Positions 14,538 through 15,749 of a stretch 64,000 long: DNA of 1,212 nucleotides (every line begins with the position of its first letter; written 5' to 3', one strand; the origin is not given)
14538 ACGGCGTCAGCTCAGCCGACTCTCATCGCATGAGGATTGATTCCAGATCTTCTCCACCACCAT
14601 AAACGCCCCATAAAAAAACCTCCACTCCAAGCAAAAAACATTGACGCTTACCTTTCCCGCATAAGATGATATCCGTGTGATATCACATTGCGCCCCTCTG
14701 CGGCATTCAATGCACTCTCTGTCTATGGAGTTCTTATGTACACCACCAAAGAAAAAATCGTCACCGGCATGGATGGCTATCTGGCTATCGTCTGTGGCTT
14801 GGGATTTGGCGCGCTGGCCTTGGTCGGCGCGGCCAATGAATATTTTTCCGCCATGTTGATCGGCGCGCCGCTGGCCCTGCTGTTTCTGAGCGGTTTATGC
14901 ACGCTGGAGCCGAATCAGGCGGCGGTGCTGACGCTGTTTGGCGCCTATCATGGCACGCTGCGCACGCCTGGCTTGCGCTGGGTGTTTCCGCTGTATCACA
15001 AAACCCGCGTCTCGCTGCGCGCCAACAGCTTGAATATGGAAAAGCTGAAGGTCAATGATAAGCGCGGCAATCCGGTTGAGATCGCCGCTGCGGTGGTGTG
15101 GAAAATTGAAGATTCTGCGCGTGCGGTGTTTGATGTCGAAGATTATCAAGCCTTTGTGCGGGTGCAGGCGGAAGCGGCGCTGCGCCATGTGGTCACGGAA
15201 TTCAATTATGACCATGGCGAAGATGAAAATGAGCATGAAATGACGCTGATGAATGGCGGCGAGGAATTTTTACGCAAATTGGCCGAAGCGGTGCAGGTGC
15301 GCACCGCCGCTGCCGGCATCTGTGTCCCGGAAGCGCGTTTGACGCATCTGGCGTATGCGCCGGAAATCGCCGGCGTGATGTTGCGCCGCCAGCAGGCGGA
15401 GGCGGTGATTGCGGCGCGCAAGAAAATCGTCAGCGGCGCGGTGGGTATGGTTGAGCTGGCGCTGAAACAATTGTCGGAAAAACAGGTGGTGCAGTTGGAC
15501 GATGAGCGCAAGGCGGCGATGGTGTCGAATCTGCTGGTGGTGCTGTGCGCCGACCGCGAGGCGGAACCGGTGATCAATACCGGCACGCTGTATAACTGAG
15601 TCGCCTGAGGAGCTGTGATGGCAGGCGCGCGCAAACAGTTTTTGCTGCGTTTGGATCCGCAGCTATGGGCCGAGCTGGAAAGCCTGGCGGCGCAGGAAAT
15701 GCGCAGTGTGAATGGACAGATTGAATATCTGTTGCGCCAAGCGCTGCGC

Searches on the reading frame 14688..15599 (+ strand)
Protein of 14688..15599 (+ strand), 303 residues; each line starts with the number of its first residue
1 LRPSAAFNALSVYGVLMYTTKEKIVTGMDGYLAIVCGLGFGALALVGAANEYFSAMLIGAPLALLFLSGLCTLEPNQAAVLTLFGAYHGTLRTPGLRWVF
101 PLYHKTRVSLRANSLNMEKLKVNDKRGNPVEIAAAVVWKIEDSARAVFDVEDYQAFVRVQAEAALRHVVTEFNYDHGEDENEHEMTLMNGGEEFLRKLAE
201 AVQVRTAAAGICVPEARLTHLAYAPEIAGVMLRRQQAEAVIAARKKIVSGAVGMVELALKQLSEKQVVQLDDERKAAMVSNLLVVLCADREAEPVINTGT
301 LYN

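Call 72: search_protein_families(library=pfam, proteins=[window:14688-15599:+], max_evalue=0.0001)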
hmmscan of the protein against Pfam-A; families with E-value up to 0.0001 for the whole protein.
window:14688-15599:+ (303 aa): 1 family
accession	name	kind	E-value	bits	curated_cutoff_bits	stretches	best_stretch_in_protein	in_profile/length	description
PF01145.31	Band_7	-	8.8e-25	88.2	23.6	1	73-246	3-170/176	SPFH domain / Band 7 family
